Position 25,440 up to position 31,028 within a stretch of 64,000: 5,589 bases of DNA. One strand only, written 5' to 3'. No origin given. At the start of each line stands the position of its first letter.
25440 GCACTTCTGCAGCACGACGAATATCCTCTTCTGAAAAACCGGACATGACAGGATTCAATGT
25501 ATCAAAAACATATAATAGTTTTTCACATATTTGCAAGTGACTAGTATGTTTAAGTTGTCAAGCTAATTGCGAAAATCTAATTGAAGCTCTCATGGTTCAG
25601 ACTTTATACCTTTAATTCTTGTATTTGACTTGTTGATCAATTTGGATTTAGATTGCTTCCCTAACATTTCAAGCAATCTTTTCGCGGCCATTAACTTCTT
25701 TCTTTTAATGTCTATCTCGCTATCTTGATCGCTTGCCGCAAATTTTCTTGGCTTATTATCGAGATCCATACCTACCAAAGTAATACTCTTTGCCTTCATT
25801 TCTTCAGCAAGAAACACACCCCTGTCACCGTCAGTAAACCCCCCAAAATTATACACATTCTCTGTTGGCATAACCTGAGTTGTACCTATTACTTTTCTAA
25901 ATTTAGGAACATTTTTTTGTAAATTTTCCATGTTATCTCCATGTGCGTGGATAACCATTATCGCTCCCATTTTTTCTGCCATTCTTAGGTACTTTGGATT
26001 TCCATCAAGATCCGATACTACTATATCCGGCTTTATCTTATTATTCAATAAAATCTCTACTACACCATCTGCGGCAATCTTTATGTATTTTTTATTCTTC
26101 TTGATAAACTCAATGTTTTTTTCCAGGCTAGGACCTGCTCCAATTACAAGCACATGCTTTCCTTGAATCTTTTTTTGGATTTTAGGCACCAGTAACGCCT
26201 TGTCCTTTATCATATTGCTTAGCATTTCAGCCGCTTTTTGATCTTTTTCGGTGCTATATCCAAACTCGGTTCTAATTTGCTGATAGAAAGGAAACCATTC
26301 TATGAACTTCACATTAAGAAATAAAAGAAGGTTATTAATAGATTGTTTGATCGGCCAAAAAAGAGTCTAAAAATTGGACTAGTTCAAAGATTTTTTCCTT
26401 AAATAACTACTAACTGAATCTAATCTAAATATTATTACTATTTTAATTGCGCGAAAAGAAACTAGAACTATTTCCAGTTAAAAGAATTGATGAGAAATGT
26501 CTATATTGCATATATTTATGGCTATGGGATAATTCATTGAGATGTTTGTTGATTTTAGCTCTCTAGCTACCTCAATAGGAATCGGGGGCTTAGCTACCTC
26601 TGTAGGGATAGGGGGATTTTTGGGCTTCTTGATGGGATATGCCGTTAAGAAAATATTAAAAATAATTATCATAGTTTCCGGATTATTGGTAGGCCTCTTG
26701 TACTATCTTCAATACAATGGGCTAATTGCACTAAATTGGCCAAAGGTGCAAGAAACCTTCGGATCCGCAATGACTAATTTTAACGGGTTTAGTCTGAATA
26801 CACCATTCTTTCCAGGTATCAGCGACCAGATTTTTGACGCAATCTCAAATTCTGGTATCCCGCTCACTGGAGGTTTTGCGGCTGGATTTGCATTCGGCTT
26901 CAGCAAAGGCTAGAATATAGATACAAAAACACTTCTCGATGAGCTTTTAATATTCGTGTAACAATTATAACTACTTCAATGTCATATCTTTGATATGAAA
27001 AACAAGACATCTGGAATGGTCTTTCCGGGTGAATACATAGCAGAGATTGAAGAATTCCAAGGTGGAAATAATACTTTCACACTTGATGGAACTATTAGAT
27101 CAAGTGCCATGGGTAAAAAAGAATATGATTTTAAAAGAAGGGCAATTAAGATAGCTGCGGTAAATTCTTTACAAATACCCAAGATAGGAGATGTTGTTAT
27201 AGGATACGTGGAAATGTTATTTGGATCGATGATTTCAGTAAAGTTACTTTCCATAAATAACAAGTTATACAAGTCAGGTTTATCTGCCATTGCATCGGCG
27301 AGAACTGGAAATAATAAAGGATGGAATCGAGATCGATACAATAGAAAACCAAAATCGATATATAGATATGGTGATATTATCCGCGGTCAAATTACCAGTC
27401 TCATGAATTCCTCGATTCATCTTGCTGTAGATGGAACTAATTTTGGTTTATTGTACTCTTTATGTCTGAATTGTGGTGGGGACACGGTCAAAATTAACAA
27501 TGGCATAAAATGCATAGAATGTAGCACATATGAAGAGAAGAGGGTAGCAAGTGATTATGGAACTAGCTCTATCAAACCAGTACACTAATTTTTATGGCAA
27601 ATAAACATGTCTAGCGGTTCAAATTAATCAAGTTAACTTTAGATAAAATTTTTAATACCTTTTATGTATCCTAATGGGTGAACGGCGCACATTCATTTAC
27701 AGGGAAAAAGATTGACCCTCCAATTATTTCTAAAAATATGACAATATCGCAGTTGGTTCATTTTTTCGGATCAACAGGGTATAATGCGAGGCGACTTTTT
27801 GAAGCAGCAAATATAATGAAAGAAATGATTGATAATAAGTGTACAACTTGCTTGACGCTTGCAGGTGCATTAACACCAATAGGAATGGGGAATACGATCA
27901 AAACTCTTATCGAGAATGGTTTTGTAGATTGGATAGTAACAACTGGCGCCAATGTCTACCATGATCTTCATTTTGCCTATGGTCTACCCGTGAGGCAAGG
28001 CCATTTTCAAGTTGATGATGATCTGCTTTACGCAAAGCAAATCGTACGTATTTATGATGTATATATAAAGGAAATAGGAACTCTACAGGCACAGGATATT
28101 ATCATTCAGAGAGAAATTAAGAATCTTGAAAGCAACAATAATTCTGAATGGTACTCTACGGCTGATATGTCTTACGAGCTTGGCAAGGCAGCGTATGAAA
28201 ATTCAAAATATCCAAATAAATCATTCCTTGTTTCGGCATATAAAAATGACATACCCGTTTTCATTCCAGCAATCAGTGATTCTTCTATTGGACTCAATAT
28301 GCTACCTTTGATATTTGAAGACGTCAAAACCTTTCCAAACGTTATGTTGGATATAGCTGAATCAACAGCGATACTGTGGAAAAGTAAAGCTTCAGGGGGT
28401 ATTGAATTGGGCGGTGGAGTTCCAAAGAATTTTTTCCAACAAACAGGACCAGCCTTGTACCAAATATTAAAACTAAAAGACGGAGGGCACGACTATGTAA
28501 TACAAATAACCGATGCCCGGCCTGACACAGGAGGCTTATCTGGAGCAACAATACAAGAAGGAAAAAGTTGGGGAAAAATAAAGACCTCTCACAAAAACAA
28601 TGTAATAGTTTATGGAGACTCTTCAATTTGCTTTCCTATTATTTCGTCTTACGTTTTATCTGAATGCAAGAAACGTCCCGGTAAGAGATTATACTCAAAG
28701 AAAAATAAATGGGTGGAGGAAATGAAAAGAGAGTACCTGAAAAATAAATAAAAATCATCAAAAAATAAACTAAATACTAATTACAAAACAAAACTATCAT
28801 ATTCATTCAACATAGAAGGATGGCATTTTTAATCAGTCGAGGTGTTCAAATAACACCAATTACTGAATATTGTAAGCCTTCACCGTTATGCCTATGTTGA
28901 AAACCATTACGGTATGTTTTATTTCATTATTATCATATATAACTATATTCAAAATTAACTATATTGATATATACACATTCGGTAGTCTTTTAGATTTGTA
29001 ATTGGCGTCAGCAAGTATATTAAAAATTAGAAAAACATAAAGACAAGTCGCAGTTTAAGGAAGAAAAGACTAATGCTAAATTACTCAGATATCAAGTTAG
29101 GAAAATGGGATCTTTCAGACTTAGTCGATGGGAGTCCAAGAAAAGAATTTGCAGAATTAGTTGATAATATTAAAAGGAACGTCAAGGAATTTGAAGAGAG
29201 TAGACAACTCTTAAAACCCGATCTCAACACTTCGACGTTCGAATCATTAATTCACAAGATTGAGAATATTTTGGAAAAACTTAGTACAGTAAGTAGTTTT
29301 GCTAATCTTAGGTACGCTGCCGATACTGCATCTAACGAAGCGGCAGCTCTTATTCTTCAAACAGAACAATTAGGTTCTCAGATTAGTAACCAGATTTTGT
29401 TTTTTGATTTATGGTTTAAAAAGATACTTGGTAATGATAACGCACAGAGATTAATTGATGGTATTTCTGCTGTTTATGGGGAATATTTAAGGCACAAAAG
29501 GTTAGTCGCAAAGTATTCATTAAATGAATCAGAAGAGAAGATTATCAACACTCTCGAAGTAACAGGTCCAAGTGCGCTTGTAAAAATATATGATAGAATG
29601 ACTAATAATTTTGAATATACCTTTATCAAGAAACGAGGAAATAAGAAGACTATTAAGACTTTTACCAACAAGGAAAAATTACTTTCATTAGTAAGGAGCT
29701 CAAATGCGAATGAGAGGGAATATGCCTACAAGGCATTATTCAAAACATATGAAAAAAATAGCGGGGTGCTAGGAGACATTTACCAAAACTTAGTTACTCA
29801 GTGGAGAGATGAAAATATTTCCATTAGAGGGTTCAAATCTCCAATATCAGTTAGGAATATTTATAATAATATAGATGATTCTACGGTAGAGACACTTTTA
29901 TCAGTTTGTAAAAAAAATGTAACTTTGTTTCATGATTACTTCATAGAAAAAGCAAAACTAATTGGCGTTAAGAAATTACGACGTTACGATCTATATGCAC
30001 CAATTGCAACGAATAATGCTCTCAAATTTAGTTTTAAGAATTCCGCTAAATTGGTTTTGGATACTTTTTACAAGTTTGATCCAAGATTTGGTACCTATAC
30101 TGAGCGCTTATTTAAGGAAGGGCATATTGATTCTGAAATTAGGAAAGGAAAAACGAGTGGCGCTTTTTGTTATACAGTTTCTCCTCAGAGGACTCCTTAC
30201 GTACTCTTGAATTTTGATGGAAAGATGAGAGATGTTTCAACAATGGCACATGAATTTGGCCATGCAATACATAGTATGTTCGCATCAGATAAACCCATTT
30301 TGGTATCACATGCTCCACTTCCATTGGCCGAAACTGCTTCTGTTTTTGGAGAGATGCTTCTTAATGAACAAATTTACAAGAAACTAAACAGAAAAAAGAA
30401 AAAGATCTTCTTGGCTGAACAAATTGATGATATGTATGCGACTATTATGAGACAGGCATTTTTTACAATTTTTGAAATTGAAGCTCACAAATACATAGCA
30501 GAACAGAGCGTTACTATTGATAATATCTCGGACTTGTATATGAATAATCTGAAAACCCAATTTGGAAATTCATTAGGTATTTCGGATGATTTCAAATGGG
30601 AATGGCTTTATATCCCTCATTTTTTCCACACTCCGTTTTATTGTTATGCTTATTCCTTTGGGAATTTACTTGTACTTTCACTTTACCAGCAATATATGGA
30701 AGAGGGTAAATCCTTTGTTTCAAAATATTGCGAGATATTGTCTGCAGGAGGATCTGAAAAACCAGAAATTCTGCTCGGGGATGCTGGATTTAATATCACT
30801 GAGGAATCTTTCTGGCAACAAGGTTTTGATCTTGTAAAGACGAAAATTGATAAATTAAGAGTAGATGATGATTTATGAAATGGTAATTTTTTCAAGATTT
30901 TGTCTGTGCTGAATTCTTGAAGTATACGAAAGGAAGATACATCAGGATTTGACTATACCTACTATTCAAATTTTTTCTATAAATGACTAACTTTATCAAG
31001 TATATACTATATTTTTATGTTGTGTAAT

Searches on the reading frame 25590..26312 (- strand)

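Call 73: search_protein_families(library=pfam, proteins=[window:25590-26312:-], max_evalue=0.00001)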
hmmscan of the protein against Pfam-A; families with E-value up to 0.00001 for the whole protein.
window:25590-26312:- (240 aa): 1 family
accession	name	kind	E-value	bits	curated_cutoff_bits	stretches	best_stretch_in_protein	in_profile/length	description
PF01973.23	MptE-like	-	2.1e-35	122.5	34.6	1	41-186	14-168/171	6-hydroxymethylpterin diphosphokinase MptE-like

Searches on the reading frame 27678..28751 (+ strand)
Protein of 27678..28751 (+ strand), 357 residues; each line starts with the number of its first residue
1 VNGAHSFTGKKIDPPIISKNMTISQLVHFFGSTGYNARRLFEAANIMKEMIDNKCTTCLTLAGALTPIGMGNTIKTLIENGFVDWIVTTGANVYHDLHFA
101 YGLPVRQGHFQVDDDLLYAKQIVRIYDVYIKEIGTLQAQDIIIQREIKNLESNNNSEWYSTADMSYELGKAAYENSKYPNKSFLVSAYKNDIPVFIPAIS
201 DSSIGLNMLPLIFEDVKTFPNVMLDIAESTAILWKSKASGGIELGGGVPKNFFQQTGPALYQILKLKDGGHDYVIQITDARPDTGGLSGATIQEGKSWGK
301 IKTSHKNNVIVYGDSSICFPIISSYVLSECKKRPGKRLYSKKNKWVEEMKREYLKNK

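Call 73: search_protein_families(library=pfam, proteins=[window:27678-28751:+], max_evalue=0.00001)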
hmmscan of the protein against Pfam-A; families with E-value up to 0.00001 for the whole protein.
window:27678-28751:+ (357 aa): 1 family
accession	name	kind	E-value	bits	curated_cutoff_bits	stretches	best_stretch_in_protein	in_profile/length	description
PF01916.23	DS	-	6.3e-85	285.4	27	1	26-325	2-287/288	Deoxyhypusine synthase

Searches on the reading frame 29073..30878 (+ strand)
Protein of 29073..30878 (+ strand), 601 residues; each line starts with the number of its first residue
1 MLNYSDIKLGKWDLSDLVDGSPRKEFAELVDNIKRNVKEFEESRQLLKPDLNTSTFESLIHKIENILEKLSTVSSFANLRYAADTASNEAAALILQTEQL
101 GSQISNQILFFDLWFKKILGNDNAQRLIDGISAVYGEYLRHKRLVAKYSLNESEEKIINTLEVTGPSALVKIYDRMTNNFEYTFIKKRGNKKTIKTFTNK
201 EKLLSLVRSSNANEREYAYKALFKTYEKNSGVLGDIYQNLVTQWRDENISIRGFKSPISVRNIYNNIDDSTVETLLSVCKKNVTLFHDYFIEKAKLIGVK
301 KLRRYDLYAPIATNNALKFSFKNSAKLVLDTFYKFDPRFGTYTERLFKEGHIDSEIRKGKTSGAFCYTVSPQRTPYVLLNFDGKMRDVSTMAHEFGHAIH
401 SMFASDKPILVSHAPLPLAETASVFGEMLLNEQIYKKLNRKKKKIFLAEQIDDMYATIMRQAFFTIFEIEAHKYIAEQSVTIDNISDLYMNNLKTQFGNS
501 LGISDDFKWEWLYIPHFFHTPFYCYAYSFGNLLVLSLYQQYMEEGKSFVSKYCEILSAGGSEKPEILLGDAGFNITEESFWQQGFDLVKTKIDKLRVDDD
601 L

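Call 73: search_protein_families(library=pfam, proteins=[window:29073-30878:+], max_evalue=0.00001)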
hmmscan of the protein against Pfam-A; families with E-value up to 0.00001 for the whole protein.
window:29073-30878:+ (601 aa): 1 family
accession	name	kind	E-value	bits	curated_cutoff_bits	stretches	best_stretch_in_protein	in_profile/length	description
PF01432.26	Peptidase_M3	-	9.4e-46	157.5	27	1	206-586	2-456/457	Peptidase family M3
